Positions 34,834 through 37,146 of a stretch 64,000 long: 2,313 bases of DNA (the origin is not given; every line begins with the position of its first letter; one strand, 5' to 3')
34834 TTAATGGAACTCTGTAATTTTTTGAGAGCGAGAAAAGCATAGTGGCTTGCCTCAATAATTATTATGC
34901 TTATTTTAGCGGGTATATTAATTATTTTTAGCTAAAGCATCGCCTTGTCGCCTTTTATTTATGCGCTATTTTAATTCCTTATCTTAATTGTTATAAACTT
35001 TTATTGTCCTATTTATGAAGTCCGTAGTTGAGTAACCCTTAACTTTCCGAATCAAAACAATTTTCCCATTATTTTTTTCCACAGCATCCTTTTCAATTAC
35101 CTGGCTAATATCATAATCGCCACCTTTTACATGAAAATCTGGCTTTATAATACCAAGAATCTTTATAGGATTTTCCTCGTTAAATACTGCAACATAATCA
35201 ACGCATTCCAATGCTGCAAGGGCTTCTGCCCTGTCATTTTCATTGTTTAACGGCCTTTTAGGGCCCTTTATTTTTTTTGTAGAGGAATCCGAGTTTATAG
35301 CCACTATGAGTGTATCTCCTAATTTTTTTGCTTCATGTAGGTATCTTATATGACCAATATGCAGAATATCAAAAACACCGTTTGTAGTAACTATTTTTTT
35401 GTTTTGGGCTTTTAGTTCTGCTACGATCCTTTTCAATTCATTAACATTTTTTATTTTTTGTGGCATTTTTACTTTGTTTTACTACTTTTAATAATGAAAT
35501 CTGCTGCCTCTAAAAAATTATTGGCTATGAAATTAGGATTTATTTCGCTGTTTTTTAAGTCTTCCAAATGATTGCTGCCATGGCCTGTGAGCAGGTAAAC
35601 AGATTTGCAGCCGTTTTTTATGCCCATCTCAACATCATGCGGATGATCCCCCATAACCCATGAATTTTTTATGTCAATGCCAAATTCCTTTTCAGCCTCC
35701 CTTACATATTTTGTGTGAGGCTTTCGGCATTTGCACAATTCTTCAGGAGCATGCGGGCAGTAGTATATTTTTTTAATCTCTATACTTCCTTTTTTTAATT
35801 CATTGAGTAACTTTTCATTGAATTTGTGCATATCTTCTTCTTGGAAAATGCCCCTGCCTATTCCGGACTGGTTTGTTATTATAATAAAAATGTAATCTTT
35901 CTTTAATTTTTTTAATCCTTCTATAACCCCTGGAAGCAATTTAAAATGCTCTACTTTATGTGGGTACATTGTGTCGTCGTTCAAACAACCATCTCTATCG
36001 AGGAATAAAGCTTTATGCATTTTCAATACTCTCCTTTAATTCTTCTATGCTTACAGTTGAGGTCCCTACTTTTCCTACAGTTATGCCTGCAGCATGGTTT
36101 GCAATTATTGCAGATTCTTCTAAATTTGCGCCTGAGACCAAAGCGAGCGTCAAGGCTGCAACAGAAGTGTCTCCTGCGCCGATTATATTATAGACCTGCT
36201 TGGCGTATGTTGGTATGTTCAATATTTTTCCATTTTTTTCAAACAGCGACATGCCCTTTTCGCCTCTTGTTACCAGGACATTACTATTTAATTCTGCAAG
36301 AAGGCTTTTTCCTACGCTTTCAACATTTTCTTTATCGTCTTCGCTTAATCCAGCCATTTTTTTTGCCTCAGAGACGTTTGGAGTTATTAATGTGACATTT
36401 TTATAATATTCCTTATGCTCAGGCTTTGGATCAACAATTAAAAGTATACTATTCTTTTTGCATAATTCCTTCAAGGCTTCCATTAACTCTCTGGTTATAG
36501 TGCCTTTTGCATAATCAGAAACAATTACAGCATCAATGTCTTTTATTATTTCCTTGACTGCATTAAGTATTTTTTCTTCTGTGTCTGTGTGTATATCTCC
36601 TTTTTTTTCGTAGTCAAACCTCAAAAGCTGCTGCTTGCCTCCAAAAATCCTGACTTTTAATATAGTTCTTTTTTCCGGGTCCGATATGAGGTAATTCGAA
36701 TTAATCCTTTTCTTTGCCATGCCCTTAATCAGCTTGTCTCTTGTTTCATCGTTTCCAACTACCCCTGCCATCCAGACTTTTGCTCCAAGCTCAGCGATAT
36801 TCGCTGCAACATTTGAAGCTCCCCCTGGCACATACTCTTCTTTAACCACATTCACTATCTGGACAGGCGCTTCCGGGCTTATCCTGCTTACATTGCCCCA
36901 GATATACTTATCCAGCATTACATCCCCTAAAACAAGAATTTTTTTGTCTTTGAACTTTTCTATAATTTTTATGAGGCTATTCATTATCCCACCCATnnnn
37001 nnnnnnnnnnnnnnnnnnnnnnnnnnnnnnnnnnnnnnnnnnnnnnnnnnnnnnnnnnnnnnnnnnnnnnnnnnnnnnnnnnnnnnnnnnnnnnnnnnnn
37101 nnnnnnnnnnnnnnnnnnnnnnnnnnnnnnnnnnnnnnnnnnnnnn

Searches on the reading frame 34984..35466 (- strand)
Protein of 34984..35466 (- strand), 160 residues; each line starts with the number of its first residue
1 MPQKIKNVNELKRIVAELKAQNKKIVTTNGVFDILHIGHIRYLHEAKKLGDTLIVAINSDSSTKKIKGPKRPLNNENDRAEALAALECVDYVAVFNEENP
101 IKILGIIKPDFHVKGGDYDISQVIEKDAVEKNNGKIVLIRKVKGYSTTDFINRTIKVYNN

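Call 7: search_protein_families(library=pfam, proteins=[window:34984-35466:-], max_evalue=0.001)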
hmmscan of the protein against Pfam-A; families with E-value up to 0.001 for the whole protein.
window:34984-35466:- (160 aa): 2 families
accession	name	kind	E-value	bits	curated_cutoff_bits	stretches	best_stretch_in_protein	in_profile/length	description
PF01467.32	CTP_transf_like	-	1.6e-19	70.8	21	1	28-133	2-105/133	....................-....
PF06574.18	FAD_syn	-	0.00032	21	27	1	20-96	3-84/158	FAD synthetase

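Call 51: search_protein_families(library=ncbifam, proteins=[window:34984-35466:-], max_evalue=0.00001)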
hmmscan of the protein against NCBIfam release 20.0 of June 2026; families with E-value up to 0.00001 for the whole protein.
window:34984-35466:- (160 aa): 5 families
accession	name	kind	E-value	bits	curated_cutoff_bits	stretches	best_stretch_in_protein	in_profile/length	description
TIGR02199.1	rfaE_dom_II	equivalog_domain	2.1e-56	189.8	181.5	1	14-154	2-142/144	D-glycero-beta-D-manno-heptose 1-phosphate adenylyltransferase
NF008454.0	PRK11316.1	equivalog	2.6e-51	174.7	521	1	6-153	323-470/475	bifunctional D-glycero-beta-D-manno-heptose-7-phosphate kinase/D-glycero-beta-D-manno-heptose 1-phosphate adenylyltransferase HldE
TIGR00125.1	cyt_tran_rel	domain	1.3e-17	63.7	27.7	1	25-91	1-64/65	adenylyltransferase/cytidyltransferase family protein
TIGR01518.1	g3p_cytidyltrns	equivalog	2.3e-11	43.9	165.4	1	26-149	1-120/125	glycerol-3-phosphate cytidylyltransferase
NF001985.0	PRK00777.1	subfamily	1.5e-08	34.9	104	1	25-85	6-64/157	pantetheine-phosphate adenylyltransferase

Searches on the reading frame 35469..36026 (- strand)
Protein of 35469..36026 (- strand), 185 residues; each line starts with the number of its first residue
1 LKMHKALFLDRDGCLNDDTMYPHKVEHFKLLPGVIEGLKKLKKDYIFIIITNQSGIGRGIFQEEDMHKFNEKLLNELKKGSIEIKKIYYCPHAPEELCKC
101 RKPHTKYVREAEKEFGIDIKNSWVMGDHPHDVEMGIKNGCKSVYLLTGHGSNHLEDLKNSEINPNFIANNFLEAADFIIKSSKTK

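Call 8: search_protein_families(library=pfam, proteins=[window:35469-36026:-], max_evalue=0.001)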
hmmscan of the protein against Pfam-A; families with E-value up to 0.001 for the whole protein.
window:35469-36026:- (185 aa): 4 families
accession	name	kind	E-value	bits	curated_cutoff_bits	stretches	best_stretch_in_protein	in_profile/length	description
PF13242.12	Hydrolase_like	-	2.2e-12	47.1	22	1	100-174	2-75/75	HAD-hyrolase-like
PF13419.12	HAD_2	-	1.7e-09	38.5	23.8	1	23-143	74-176/178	Haloacid dehalogenase-like hydrolase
PF08645.17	PNK3P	-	1.2e-06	28.8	22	1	20-127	19-125/161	Polynucleotide kinase 3 phosphatase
PF00702.32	Hydrolase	-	1.4e-05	26.1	26.4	1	27-137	96-189/191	haloacid dehalogenase-like hydrolase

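Call 51: search_protein_families(library=ncbifam, proteins=[window:35469-36026:-], max_evalue=0.00001)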
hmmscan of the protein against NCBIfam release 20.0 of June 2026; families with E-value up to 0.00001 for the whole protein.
window:35469-36026:- (185 aa): 9 families
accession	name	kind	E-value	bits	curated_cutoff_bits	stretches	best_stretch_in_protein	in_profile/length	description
NF006506.0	PRK08942.1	equivalog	1.3e-45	155.1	178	1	3-180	2-179/182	D-glycero-beta-D-manno-heptose 1,7-bisphosphate 7-phosphatase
NF050049.1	HBPPhtaseGmhB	domain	9.3e-39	133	250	1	4-148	3-146/171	D-glycero-alpha-D-manno-heptose-1,7-bisphosphate 7-phosphatase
TIGR01656.1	Histidinol-ppas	subfamily_domain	1e-38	132.6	84.15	1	5-145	1-145/149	histidinol-phosphate phosphatase domain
TIGR00213.1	GmhB_yaeD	subfamily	3.9e-37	127.6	149.6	1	5-146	2-150/176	D-glycero-beta-D-manno-heptose 1,7-bisphosphate 7-phosphatase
NF005264.0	PRK06769.1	equivalog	1.4e-32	112.9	217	1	1-181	1-174/175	HAD-IIIA family hydrolase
TIGR01662.1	HAD-SF-IIIA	subfamily_domain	6.2e-31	107.4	44.6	1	5-144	1-137/141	HAD-IIIA family hydrolase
NF003937.0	PRK05446.1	equivalog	7.6e-29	100.8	443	1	3-153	2-149/355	bifunctional histidinol-phosphatase/imidazoleglycerol-phosphate dehydratase HisB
TIGR01261.1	hisB_Nterm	equivalog_domain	2.3e-26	92.2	140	1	5-136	2-137/161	histidinol-phosphatase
NF009695.0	PRK13222.1-2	equivalog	9.8e-09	35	225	1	25-179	90-223/226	phosphoglycolate phosphatase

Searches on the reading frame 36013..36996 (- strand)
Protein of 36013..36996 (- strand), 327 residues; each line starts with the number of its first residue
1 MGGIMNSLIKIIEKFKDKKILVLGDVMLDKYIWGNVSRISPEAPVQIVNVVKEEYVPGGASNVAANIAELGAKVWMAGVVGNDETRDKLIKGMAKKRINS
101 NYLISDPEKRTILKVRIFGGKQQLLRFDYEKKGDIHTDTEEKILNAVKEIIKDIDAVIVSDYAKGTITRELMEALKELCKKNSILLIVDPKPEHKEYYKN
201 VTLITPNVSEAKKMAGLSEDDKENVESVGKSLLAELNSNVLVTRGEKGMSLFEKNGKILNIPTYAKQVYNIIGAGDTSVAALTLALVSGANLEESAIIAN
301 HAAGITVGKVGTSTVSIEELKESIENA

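Call 8: search_protein_families(library=pfam, proteins=[window:36013-36996:-], max_evalue=0.001)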
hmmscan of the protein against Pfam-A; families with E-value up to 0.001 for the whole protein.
window:36013-36996:- (327 aa): 3 families
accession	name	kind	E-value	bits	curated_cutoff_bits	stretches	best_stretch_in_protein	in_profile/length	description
PF00294.29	PfkB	-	8.6e-52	176.8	25.8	1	18-314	2-297/302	pfkB family carbohydrate kinase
PF08543.17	Phos_pyr_kin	-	3.2e-10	40.3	27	1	196-299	115-224/246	Phosphomethylpyrimidine kinase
PF01256.23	Carb_kinase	-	0.00025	21.1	27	1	190-303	107-216/242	NAD(P)H-hydrate dehydratase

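Call 51: search_protein_families(library=ncbifam, proteins=[window:36013-36996:-], max_evalue=0.00001)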
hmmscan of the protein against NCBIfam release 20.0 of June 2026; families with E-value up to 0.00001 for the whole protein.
window:36013-36996:- (327 aa): 24 families
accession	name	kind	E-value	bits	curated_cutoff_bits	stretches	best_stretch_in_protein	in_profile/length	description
TIGR02198.1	rfaE_dom_I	equivalog_domain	5.1e-113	377.4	345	1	12-324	2-314/315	D-glycero-beta-D-manno-heptose-7-phosphate kinase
NF008454.0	PRK11316.1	equivalog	3.7e-93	312.7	521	1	11-325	4-313/475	bifunctional D-glycero-beta-D-manno-heptose-7-phosphate kinase/D-glycero-beta-D-manno-heptose 1-phosphate adenylyltransferase HldE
TIGR02152.1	D_ribokin_bact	equivalog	1.9e-29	102.9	299.65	1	20-314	1-288/298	ribokinase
TIGR03828.1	pfkB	equivalog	3.9e-29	101.7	292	1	49-322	25-297/305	1-phosphofructokinase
TIGR03168.1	1-PFK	subfamily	8.9e-29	100.3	216.4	1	50-322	27-297/305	hexose kinase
NF008353.0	PRK11142.1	equivalog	2.6e-21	76.5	341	1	18-314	3-291/307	ribokinase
TIGR04382.1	myo_inos_iolC_N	equivalog_domain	1.3e-19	70.6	300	1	196-314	184-297/309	5-dehydro-2-deoxygluconokinase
NF007068.0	PRK09513.1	equivalog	1.1e-13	51.1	432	1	48-312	28-291/312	1-phosphofructokinase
NF010033.0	PRK13508.1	equivalog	1.2e-12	47.7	469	1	48-304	25-281/309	tagatose-6-phosphate kinase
NF007632.0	PRK10294.1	equivalog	1.2e-12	47.7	353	1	38-318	21-298/310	6-phosphofructokinase II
NF041164.1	NucKinThplmales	equivalog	9.4e-11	41.4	450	1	181-308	145-273/295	nucleoside kinase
TIGR01231.1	lacC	equivalog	1.5e-10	40.9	409.55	1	46-295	23-273/310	tagatose-6-phosphate kinase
NF006957.1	PRK09434.1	equivalog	1.7e-10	40.9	450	1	56-298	25-272/302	fructokinase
NF007321.0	PRK09813.1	equivalog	2.3e-10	40.4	247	1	45-305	12-253/261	fructoselysine 6-kinase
NF007355.0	PRK09850.1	equivalog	4e-10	39.3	540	1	51-308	33-288/313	pseudouridine kinase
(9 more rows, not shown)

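Call 62: find_homologous_proteins(query=window:36013-36996:-, max_evalue=1e-20)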
Query window:36013-36996:- (327 aa): 7951 proteins with E <= 1e-20 among 8000 candidates; the best 120 are listed.
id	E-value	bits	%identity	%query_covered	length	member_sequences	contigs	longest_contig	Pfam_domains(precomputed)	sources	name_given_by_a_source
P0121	2.5e-199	678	100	99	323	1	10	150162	PF08543.18,PF00294.30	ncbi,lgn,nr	ncbi:D-glycero-beta-D-manno-heptose-7-phosphate kinase [Candidatus Woesearchaeota archaeon]|nr:D-gly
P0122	2.5e-176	603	87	99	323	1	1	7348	PF08543.18,PF00294.30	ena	-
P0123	1.3e-174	597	86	100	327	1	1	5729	PF08543.18,PF00294.30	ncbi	ncbi:MAG: D-glycero-beta-D-manno-heptose-7-phosphate kinase [Nanoarchaeota archaeon]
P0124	5.0e-174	595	86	99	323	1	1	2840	PF08543.18,PF00294.30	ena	-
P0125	1.9e-172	590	86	99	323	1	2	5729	PF08543.18,PF00294.30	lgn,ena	-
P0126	7.4e-172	588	85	99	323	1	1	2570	PF08543.18,PF00294.30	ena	-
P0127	9.0e-170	581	85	99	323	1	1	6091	PF08543.18,PF00294.30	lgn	-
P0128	1.3e-160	551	79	100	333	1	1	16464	PF08543.18,PF00294.30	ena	-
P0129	1.4e-160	551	79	100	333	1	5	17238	PF08543.18,PF00294.30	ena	-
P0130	3.5e-159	547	79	99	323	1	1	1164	PF08543.18,PF00294.30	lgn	-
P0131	9.9e-157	539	76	99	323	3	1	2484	PF08543.18,PF00294.30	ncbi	ncbi:MAG: D-glycero-beta-D-manno-heptose-7-phosphate kinase [Nanoarchaeota archaeon]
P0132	4.6e-154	530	76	99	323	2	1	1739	PF08543.18,PF00294.30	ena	-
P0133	1.5e-153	528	74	99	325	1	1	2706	PF08543.18,PF00294.30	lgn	-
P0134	5.2e-149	513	74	99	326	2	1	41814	PF08543.18,PF00294.30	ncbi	-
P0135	2.8e-146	504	83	87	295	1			PF08543.18,PF00294.30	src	-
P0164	4.4e-132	458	69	99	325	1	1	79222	PF08543.18,PF00294.30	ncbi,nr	ncbi:D-glycero-beta-D-manno-heptose-7-phosphate kinase [Candidatus Woesearchaeota archaeon]|nr:D-gly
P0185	1.0e-130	453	64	100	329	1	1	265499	PF08543.18,PF00294.30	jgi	jgi:D-glycero-beta-D-manno-heptose-7-phosphate kinase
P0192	4.0e-130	451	65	100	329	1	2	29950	PF08543.18,PF00294.30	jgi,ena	-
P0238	1.1e-123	430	63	98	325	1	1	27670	PF08543.18,PF00294.30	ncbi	-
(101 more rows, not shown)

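Call 64: find_encoding_contigs(protein=P0192, flank=10000, max_places=1)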
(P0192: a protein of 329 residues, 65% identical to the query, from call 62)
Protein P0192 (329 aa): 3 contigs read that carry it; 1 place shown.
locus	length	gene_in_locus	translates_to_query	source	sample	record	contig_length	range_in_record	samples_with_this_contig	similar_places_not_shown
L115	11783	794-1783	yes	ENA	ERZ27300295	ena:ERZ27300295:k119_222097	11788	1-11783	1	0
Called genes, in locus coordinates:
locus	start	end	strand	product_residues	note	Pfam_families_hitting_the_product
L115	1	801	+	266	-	?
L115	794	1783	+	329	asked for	PF00294:PfkB, PF08543:Phos_pyr_kin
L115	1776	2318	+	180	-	PF00702:Hydrolase (faint), PF08645:PNK3P, PF13419:HAD_2 (faint), PF13242:Hydrolase_like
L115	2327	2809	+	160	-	PF01467:CTP_transf_like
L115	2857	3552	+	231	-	PF00535:Glycos_transf_2, PF10111:Glyco_tranf_2_2, PF13641:Glyco_tranf_2_3 (weak)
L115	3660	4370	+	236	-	PF00535:Glycos_transf_2, PF10111:Glyco_tranf_2_2 (weak), PF13641:Glyco_tranf_2_3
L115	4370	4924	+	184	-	PF13489:Methyltransf_23, PF13649:Methyltransf_25, PF13847:Methyltransf_31 (faint), PF08241:Methyltransf_11, PF08242:Methyltransf_12 (weak)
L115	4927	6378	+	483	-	PF02350:Epimerase_2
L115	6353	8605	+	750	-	PF10131:PTPS_related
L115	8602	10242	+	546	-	-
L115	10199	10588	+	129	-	-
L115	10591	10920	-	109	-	-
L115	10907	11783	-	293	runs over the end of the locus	?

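Call 66: find_encoding_contigs(protein=P0238, flank=10000, max_places=1)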
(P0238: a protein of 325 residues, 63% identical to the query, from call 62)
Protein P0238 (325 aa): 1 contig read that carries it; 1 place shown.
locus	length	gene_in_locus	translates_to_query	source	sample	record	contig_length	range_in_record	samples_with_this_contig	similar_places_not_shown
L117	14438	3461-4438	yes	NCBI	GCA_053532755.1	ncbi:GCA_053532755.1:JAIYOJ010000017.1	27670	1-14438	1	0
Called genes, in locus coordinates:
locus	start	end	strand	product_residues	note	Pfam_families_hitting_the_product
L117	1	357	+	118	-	?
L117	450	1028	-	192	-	PF13489:Methyltransf_23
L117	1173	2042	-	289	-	PF00483:NTP_transferase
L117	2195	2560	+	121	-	PF01050:MannoseP_isomer (weak), PF07385:Lyx_isomer (faint), PF07883:Cupin_2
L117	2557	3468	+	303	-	PF01073:3Beta_HSD, PF01370:Epimerase, PF04321:RmlD_sub_bind, PF16363:GDP_Man_Dehyd, PF07993:NAD_binding_4 (weak)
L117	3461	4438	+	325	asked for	PF00294:PfkB, PF08543:Phos_pyr_kin (weak)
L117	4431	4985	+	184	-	PF00702:Hydrolase (weak), PF13419:HAD_2 (weak), PF13242:Hydrolase_like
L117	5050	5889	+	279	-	PF01145:Band_7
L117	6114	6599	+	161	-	PF01467:CTP_transf_like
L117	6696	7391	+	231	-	PF00535:Glycos_transf_2, PF10111:Glyco_tranf_2_2, PF13641:Glyco_tranf_2_3 (weak)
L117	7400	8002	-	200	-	PF13459:Fer4_15, PF13370:Fer4_13 (weak), PF14251:PterinBD-DUF4346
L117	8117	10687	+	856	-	-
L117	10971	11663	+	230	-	PF00535:Glycos_transf_2, PF10111:Glyco_tranf_2_2 (weak), PF13641:Glyco_tranf_2_3 (weak)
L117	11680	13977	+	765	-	-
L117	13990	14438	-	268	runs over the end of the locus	PF05575:V_cholerae_RfbT, PF05050:Methyltransf_21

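Call 68: find_encoding_contigs(protein=P0185, flank=10000, max_places=1)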
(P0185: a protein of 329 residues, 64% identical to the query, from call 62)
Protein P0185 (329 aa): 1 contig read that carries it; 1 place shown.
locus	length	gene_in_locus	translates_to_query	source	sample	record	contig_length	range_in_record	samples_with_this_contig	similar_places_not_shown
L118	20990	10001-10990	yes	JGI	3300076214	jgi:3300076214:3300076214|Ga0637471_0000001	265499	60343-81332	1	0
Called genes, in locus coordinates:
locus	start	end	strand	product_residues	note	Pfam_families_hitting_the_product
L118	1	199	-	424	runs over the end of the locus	-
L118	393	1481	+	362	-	PF01266:DAO (weak), PF01494:FAD_binding_3, PF03486:HI0933_like (weak), PF05834:Lycopene_cycl (weak), PF07992:Pyr_redox_2 (faint), PF12831:FAD_oxidored (weak), PF13450:NAD_binding_8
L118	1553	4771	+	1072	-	PF02516:STT3, PF21436:STT3-PglB_core (weak)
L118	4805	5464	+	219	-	PF00535:Glycos_transf_2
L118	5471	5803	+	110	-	PF10066:DUF2304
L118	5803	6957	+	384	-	PF01075:Glyco_transf_9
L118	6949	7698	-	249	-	PF00483:NTP_transferase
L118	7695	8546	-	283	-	PF00892:EamA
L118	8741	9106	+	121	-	PF01050:MannoseP_isomer (weak), PF07385:Lyx_isomer (faint), PF07883:Cupin_2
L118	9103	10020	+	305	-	PF01073:3Beta_HSD, PF01370:Epimerase, PF04321:RmlD_sub_bind, PF16363:GDP_Man_Dehyd, PF07993:NAD_binding_4 (weak)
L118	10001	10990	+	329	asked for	PF00294:PfkB, PF08543:Phos_pyr_kin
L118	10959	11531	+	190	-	PF00702:Hydrolase (faint), PF08645:PNK3P, PF13419:HAD_2 (weak), PF13242:Hydrolase_like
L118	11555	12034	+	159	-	PF01467:CTP_transf_like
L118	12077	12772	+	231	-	PF00535:Glycos_transf_2, PF10111:Glyco_tranf_2_2, PF13641:Glyco_tranf_2_3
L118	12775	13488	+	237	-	PF00535:Glycos_transf_2, PF10111:Glyco_tranf_2_2, PF13641:Glyco_tranf_2_3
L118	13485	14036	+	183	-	PF13489:Methyltransf_23, PF13649:Methyltransf_25, PF08241:Methyltransf_11, PF08242:Methyltransf_12 (faint)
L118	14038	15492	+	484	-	PF02350:Epimerase_2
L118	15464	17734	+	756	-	PF10131:PTPS_related (faint), PF09586:YfhO (weak)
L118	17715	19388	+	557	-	-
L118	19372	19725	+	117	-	-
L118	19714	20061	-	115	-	-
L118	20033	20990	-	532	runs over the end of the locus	PF20176:DUF6541, PF13231:PMT_2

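Call 69: find_encoding_contigs(protein=P0164, flank=10000, max_places=1)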
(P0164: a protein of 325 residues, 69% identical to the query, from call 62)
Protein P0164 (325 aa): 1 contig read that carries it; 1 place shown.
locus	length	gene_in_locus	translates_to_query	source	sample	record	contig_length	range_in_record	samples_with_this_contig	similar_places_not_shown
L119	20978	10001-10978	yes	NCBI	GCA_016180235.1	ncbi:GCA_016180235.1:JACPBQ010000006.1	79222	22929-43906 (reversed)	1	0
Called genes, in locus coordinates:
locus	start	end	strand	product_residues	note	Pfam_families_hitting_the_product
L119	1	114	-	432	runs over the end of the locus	-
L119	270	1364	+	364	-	PF01266:DAO (weak), PF01494:FAD_binding_3, PF03486:HI0933_like (weak), PF05834:Lycopene_cycl (weak), PF07992:Pyr_redox_2 (faint), PF13450:NAD_binding_8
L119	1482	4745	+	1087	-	PF02516:STT3, PF21436:STT3-PglB_core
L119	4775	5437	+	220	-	PF00535:Glycos_transf_2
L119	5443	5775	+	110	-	PF10066:DUF2304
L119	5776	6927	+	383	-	PF01075:Glyco_transf_9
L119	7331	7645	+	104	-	-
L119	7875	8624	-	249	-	PF00483:NTP_transferase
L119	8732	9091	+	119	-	PF01050:MannoseP_isomer, PF07883:Cupin_2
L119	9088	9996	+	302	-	PF01073:3Beta_HSD, PF01370:Epimerase, PF04321:RmlD_sub_bind, PF16363:GDP_Man_Dehyd, PF07993:NAD_binding_4 (weak)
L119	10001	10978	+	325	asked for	PF00294:PfkB, PF08543:Phos_pyr_kin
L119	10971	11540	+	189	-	PF13419:HAD_2 (faint), PF00702:Hydrolase (faint), PF13242:Hydrolase_like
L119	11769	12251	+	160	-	PF01467:CTP_transf_like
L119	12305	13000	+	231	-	PF00535:Glycos_transf_2, PF10111:Glyco_tranf_2_2, PF13641:Glyco_tranf_2_3 (weak)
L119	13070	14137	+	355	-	PF01467:CTP_transf_like, PF13419:HAD_2 (faint), PF08645:PNK3P (weak)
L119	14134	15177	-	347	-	PF00294:PfkB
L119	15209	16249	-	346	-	PF01073:3Beta_HSD, PF01370:Epimerase, PF02719:Polysacc_synt_2, PF04321:RmlD_sub_bind, PF05368:NmrA, PF07993:NAD_binding_4 (weak), PF13460:NAD_binding_10, PF16363:GDP_Man_Dehyd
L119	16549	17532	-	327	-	PF01073:3Beta_HSD, PF01370:Epimerase, PF02719:Polysacc_synt_2, PF04321:RmlD_sub_bind, PF13460:NAD_binding_10 (weak), PF16363:GDP_Man_Dehyd, PF07993:NAD_binding_4 (weak)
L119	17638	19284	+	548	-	PF01636:APH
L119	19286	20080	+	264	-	PF00456:Transketolase_N, PF13292:DXP_synthase_N (weak), PF00676:E1_dh (weak)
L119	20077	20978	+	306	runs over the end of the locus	PF02779:Transket_pyr, PF02780:Transketolase_C, PF17147:PFOR_II (weak)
